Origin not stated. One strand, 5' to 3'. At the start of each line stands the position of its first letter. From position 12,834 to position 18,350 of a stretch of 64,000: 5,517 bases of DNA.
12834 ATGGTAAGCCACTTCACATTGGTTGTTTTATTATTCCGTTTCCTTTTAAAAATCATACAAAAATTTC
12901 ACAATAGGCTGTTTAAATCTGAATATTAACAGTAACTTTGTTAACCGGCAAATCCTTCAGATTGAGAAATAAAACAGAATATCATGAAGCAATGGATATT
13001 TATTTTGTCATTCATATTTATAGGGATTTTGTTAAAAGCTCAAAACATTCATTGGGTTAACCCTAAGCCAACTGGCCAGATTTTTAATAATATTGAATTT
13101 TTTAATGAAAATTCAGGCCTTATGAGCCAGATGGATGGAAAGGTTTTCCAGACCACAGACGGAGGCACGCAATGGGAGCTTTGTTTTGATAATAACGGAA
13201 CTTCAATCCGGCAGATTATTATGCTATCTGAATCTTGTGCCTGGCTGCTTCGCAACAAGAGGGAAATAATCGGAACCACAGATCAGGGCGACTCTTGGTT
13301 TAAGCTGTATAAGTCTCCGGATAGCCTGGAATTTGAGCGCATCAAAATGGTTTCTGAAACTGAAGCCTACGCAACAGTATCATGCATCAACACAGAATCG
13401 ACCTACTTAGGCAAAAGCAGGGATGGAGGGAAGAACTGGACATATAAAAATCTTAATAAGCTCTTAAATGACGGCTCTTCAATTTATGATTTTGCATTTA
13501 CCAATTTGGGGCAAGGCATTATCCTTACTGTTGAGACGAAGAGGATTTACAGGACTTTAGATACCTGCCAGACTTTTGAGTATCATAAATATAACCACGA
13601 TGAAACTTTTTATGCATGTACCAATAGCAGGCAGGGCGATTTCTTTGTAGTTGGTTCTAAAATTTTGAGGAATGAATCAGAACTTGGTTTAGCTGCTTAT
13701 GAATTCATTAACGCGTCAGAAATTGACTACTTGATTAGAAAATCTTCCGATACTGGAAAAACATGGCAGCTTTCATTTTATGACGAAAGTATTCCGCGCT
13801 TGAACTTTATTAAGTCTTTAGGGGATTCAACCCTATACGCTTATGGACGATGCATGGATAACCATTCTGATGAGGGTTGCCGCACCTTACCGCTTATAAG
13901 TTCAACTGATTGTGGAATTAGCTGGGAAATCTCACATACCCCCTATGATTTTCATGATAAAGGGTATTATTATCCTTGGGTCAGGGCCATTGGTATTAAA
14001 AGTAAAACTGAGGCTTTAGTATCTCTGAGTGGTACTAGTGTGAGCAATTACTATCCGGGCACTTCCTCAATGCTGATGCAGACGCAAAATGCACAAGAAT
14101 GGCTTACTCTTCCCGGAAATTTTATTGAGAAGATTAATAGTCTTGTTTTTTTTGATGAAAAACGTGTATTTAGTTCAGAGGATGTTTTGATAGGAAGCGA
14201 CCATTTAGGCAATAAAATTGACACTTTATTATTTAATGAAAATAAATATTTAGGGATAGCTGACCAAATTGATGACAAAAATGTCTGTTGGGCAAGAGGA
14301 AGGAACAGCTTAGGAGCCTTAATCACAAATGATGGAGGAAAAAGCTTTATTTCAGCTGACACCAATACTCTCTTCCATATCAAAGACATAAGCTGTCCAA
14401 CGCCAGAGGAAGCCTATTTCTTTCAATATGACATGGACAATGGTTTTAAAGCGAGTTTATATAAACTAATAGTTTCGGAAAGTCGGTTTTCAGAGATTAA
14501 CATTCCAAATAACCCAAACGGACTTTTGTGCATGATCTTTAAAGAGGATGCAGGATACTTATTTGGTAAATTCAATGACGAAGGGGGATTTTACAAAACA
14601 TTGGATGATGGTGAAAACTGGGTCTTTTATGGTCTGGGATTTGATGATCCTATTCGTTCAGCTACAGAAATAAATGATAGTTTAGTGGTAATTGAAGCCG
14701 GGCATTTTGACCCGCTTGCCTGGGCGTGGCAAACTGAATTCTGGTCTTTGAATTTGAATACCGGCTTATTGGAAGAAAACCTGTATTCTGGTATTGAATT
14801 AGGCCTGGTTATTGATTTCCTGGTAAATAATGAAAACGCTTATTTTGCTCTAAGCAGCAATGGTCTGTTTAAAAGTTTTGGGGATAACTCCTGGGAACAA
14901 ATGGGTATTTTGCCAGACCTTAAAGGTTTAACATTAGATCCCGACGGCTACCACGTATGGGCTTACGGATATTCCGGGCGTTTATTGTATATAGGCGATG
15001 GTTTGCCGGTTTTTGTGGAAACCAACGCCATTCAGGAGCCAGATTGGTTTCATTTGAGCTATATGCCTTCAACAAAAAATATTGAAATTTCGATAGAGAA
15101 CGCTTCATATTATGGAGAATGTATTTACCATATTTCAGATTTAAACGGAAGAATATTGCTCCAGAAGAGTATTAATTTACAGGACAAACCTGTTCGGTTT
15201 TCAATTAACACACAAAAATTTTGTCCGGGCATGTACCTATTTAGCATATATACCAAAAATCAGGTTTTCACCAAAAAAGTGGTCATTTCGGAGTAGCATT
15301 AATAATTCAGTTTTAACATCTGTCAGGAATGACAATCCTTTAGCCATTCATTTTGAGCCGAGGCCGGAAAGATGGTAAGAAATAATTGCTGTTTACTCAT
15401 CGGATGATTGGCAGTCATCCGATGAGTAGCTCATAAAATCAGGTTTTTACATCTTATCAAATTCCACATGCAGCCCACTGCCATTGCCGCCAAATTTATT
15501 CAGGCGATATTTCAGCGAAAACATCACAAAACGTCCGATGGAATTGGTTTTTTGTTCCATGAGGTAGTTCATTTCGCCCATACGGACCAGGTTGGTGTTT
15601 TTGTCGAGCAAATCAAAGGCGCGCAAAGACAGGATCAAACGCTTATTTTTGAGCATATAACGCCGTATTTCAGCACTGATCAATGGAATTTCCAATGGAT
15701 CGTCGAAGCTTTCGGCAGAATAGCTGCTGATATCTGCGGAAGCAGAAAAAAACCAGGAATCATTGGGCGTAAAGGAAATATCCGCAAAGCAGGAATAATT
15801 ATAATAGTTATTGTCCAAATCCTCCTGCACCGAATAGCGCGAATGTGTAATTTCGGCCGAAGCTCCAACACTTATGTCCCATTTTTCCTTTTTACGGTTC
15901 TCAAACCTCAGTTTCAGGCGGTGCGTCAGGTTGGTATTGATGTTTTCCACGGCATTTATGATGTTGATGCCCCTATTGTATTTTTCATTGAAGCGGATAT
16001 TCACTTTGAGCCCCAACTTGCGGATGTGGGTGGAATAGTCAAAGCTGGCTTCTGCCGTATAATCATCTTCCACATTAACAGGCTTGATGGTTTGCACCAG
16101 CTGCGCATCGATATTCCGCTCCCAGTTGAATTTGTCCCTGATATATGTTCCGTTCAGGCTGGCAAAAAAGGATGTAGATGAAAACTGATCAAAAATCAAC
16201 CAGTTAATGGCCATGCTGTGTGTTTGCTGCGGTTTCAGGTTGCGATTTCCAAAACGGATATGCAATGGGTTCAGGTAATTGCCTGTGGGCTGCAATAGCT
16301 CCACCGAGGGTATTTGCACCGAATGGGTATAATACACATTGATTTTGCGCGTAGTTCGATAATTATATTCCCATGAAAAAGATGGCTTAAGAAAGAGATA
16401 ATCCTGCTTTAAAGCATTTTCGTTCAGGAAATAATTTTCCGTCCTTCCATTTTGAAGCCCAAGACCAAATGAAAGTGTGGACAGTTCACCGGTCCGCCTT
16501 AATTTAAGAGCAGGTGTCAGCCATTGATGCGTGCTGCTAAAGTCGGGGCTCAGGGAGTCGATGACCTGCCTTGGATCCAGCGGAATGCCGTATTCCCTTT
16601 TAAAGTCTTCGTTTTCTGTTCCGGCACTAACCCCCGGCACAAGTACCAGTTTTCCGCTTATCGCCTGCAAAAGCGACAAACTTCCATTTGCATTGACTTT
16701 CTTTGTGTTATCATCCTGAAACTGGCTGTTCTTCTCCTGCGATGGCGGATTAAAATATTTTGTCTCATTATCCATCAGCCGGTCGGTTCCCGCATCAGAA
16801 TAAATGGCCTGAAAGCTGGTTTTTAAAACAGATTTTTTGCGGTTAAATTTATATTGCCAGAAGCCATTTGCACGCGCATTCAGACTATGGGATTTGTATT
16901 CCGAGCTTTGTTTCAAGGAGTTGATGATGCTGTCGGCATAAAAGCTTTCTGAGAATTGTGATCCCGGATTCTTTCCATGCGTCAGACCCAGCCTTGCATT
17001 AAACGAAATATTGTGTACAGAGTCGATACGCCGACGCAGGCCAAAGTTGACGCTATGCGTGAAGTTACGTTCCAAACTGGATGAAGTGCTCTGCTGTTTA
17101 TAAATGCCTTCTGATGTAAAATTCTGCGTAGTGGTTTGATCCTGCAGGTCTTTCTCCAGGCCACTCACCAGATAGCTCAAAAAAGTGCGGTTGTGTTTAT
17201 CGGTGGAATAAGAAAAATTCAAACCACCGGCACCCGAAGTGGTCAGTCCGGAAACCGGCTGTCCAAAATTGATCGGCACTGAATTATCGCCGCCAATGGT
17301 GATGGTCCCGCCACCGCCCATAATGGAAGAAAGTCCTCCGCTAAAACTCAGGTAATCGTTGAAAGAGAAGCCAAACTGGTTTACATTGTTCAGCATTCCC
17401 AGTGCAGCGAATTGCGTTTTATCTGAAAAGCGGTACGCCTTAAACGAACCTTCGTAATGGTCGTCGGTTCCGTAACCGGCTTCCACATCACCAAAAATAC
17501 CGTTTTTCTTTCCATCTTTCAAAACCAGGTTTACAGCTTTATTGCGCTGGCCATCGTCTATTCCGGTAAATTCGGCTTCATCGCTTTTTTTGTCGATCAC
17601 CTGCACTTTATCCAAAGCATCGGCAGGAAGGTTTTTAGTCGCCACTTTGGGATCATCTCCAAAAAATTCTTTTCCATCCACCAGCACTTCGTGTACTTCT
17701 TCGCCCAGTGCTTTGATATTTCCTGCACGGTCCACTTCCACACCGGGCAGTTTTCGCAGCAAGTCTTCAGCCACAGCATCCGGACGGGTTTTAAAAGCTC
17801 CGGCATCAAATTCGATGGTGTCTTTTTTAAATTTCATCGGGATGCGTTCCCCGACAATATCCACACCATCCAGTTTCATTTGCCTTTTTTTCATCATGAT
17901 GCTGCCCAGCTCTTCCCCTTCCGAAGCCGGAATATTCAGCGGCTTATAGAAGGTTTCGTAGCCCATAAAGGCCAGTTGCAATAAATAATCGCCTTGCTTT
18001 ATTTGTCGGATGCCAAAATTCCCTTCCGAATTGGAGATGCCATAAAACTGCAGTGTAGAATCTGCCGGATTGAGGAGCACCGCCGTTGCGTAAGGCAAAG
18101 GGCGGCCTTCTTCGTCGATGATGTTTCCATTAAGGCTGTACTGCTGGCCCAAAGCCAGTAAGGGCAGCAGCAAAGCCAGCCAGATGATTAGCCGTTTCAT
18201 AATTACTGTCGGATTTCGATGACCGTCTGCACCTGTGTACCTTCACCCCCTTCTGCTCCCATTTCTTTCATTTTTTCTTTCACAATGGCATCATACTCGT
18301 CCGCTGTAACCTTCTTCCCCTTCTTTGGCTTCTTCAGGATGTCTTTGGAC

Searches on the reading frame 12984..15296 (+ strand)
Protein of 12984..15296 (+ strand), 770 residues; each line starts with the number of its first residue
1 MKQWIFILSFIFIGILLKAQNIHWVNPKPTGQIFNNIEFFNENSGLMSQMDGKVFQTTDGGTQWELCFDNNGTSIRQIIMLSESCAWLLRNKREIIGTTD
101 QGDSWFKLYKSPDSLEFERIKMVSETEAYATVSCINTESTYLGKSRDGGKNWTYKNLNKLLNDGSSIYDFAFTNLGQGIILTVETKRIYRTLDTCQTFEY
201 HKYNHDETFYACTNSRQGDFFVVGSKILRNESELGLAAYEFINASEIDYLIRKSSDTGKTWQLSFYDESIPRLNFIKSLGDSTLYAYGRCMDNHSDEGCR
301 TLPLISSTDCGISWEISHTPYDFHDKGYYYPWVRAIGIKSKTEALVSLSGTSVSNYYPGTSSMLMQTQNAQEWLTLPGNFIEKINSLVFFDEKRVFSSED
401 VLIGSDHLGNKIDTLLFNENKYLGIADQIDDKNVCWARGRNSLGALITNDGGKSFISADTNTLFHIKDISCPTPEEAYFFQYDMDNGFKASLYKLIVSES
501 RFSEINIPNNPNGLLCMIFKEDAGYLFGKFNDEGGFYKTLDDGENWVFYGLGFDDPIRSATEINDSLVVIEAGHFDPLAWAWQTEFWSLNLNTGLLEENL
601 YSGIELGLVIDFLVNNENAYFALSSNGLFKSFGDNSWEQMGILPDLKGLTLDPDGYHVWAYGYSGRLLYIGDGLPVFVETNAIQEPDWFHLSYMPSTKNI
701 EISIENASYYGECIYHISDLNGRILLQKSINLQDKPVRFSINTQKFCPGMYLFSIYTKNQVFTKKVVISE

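Call 53: search_protein_families(library=pfam, proteins=[window:12984-15296:+], max_evalue=0.001)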
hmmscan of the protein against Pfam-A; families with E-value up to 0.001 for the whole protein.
window:12984-15296:+ (770 aa): 3 families
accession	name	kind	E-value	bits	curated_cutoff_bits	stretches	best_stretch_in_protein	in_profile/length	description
PF14870.12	PSII_BNR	-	1.3e-08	34.9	27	1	29-153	15-138/303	Photosynthesis system II assembly factor YCF48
PF15902.12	Sortilin-Vps10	-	1.7e-07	30.8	33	1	53-153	2-110/446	Sortilin, neurotensin receptor 3,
PF18962.6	Por_Secre_tail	-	1.6e-06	28.7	27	1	695-768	5-75/75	Secretion system C-terminal sorting domain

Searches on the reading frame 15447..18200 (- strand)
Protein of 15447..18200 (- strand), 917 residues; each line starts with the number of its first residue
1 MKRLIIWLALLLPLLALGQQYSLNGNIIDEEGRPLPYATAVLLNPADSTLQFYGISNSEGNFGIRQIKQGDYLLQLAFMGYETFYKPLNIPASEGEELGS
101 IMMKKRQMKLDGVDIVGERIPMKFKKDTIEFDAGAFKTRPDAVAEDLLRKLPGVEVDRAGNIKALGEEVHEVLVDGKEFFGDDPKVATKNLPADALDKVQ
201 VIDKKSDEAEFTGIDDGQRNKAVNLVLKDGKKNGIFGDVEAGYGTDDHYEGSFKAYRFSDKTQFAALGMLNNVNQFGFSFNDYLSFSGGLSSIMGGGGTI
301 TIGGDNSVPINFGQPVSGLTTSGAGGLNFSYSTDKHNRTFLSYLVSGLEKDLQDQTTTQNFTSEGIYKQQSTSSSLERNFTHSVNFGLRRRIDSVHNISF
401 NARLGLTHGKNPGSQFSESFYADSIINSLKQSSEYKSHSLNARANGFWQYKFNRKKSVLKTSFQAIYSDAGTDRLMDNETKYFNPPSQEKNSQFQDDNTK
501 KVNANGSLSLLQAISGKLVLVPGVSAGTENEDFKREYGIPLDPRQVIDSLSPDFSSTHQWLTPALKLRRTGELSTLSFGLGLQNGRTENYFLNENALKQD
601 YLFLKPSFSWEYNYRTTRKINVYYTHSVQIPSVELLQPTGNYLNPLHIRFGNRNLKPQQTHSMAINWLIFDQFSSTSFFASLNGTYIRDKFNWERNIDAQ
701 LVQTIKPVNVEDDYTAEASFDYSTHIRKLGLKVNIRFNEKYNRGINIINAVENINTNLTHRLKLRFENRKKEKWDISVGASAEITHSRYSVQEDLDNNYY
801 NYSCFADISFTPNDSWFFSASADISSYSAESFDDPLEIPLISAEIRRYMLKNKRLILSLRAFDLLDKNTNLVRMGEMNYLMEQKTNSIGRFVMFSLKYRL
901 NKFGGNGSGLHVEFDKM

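Call 53: search_protein_families(library=pfam, proteins=[window:15447-18200:-], max_evalue=0.001)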
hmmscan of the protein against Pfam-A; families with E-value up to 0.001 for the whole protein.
window:15447-18200:- (917 aa): 3 families
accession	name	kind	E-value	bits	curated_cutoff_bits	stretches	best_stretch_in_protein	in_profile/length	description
PF14905.12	OMP_b-brl_3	-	3.6e-25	89.3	27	2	451-742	2-295/408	Outer membrane protein beta-barrel family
PF13715.12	CarbopepD_reg_2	-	1.1e-09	38.6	32.2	1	24-113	2-86/88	CarboxypepD_reg-like domain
PF13620.12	CarboxypepD_reg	-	2.1e-08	34.8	32.3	1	22-97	1-76/82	Carboxypeptidase regulatory-like domain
